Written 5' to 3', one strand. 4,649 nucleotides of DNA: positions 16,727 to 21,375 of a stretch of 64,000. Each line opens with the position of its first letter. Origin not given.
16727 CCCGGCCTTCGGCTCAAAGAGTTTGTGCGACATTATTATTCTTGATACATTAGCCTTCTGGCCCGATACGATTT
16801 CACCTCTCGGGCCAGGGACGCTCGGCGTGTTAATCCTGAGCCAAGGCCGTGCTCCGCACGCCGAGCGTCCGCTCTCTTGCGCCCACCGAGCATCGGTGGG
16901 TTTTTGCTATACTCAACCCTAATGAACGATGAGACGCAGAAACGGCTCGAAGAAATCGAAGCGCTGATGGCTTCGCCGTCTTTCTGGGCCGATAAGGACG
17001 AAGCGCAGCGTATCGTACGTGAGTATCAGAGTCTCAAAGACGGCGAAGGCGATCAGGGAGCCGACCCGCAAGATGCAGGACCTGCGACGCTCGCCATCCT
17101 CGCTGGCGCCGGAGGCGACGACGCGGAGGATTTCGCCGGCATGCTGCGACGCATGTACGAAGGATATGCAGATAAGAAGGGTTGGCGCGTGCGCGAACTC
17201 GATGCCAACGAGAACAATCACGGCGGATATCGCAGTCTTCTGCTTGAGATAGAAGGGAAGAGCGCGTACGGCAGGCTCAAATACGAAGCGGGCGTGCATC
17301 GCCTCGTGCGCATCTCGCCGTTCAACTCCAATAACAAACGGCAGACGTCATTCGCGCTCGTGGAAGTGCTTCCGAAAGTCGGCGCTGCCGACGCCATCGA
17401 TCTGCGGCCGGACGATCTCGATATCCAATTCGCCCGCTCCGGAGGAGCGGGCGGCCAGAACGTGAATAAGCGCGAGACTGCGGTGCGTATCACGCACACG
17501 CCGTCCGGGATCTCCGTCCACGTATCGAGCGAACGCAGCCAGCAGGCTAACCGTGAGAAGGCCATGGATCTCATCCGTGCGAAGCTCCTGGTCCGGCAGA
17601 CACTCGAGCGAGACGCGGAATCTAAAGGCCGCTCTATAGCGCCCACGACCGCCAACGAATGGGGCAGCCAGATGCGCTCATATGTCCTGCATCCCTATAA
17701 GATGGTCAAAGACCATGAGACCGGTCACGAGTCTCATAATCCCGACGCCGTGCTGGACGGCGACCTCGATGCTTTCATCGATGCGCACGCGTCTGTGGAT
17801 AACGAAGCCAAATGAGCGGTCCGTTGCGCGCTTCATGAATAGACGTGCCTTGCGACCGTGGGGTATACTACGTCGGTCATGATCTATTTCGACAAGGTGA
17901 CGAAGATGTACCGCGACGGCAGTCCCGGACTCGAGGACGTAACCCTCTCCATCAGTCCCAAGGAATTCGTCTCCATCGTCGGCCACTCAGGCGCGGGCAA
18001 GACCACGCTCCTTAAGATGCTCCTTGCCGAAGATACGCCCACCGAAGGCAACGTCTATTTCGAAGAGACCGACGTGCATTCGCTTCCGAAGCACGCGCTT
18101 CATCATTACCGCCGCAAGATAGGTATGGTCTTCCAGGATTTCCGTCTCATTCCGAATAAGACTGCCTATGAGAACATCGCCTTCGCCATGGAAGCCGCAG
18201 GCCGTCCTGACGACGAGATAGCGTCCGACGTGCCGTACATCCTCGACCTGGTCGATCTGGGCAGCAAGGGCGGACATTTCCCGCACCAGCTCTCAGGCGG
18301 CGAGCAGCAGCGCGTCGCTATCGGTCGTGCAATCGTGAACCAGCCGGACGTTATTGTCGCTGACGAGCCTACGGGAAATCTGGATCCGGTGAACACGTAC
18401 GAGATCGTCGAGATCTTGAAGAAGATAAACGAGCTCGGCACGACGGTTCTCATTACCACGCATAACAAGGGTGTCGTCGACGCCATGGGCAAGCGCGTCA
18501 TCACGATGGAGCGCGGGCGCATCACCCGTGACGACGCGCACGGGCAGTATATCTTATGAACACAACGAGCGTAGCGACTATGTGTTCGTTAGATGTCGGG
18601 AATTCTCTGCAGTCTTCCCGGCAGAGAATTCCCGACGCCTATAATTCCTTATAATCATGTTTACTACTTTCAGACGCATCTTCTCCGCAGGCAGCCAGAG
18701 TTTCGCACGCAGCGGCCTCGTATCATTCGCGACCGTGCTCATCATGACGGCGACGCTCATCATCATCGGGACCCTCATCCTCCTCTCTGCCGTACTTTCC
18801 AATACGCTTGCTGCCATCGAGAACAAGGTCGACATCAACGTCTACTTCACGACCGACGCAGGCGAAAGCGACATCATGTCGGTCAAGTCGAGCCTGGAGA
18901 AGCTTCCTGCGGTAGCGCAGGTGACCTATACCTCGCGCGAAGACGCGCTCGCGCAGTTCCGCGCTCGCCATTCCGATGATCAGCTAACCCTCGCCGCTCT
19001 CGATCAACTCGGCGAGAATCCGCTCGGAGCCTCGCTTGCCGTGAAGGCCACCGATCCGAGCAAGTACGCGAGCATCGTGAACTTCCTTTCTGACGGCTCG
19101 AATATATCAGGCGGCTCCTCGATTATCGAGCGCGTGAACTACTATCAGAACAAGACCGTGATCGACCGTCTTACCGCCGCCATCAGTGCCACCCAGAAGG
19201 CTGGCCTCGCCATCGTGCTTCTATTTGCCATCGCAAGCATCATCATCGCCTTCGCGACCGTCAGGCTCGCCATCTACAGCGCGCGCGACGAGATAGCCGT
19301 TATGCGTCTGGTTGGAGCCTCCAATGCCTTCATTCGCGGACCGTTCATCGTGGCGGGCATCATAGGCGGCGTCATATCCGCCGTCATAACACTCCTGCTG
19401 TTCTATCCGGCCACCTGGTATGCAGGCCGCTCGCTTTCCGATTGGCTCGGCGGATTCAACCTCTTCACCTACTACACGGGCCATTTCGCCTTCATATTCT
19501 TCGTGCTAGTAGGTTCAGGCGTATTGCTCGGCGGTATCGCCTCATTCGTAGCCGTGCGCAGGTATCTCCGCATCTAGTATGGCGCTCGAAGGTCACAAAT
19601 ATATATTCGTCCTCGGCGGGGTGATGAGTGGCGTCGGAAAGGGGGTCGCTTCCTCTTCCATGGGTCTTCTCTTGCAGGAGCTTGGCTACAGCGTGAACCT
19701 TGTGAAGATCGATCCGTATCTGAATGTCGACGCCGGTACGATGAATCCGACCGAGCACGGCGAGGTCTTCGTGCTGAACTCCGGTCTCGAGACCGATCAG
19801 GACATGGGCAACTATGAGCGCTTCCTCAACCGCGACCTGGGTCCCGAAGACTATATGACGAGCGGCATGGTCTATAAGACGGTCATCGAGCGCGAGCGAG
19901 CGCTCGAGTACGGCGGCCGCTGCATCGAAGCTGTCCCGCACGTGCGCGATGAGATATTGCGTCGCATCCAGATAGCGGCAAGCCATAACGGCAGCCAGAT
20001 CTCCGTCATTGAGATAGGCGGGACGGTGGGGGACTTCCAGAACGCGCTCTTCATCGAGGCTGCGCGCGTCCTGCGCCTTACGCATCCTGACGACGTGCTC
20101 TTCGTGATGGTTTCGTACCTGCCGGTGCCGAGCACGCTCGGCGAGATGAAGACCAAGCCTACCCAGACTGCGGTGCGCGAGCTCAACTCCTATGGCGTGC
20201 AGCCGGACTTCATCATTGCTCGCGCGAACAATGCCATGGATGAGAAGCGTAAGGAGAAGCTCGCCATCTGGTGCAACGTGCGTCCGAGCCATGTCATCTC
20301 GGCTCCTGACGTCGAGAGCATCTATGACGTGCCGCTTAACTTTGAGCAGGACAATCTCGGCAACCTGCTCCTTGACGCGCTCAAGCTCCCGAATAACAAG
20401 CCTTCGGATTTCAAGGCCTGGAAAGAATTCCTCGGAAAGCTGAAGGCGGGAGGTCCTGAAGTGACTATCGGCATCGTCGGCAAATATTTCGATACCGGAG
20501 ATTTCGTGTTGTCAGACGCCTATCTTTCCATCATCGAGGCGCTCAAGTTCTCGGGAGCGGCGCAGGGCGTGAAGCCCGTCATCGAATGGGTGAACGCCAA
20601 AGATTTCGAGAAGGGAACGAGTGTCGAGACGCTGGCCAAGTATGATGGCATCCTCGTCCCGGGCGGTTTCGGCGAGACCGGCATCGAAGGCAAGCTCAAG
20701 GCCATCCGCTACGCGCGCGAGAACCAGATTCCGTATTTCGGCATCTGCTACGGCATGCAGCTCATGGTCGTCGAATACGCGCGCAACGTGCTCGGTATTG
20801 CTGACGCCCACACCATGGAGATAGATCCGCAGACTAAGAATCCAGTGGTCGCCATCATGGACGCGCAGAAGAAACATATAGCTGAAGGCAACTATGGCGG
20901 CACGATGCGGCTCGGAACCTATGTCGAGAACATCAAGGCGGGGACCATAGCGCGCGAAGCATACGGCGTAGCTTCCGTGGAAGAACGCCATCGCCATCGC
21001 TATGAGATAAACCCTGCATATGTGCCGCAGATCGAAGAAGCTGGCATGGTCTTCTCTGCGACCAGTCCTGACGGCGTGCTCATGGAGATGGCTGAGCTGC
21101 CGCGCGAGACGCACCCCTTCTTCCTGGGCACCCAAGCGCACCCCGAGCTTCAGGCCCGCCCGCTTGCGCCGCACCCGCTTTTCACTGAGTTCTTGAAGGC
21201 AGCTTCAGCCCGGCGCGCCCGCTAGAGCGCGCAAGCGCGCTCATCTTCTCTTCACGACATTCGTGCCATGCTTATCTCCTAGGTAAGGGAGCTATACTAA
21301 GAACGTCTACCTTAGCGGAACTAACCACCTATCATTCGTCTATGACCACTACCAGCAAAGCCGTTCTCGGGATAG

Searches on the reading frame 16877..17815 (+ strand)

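Call 81: search_protein_families(library=pfam, proteins=[window:16877-17815:+], max_evalue=0.0001)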
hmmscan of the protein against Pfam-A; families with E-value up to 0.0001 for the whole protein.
window:16877-17815:+ (312 aa): 2 families
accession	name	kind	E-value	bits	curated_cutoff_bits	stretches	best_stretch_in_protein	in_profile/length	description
PF03462.23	PCRF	-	2.3e-44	152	24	1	63-162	95-194/194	PCRF domain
PF00472.26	RF-1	-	3.2e-33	114.6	35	1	174-280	5-115/116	RF-1 domain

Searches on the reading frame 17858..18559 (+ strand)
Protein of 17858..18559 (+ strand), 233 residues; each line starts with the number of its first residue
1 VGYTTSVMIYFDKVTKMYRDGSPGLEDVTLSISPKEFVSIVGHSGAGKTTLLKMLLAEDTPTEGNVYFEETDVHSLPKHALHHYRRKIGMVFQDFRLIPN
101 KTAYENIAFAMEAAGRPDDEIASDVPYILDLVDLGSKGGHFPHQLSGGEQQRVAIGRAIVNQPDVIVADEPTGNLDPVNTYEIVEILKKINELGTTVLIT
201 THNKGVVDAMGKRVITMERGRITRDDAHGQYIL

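Call 81: search_protein_families(library=pfam, proteins=[window:17858-18559:+], max_evalue=0.0001)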
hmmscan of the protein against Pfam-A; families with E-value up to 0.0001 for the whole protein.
window:17858-18559:+ (233 aa): 3 families
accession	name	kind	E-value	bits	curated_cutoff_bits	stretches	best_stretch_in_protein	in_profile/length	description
PF00005.33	ABC_tran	-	3.4e-35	122.1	25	1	25-172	1-136/137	ABC transporter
PF13304.12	AAA_21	-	1.1e-08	35.9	27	1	163-208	256-304/304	AAA domain, putative AbiEii toxin, Type IV TA system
PF02463.25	SMC_N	-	2.7e-05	24.2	40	0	142-216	134-210/220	RecF/RecN/SMC N terminal domain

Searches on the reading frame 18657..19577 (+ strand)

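Call 81: search_protein_families(library=pfam, proteins=[window:18657-19577:+], max_evalue=0.0001)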
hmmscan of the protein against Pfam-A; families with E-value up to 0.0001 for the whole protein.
window:18657-19577:+ (306 aa): 2 families
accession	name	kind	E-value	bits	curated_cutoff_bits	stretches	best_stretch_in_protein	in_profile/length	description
PF18075.7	FtsX_ECD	-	1.7e-17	64.3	23.5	1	58-146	1-89/96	FtsX extracellular domain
PF02687.27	FtsX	-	3.6e-09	37.1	25.5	1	185-304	2-116/120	FtsX-like permease C-terminal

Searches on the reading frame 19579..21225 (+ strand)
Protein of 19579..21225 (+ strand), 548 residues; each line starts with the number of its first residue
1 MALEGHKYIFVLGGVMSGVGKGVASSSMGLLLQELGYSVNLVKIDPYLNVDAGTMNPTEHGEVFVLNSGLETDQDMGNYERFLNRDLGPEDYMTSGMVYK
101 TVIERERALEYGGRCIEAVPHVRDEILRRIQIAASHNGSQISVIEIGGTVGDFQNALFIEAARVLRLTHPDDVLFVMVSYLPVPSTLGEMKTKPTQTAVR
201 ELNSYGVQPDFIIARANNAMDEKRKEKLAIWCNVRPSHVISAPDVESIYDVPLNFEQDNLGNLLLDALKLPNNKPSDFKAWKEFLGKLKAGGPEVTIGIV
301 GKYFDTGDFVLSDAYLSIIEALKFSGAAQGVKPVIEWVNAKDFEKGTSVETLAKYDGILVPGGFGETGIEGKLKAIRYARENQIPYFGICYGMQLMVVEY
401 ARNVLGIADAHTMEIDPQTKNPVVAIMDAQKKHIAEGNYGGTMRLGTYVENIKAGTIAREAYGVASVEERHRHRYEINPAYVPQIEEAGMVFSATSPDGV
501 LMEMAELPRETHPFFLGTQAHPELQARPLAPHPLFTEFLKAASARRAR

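Call 81: search_protein_families(library=pfam, proteins=[window:19579-21225:+], max_evalue=0.0001)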
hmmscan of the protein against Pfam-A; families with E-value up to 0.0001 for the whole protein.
window:19579-21225:+ (548 aa): 3 families
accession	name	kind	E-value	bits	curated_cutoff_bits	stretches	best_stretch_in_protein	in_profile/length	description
PF06418.20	CTP_synth_N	-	4.7e-99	331.5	26.1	1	7-270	1-265/265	CTP synthase N-terminus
PF00117.34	GATase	-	4.9e-37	127.9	22.8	1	311-540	2-189/190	Glutamine amidotransferase class-I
PF07722.19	Peptidase_C26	-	2.2e-07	31.3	20.5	1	373-523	95-219/219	Peptidase C26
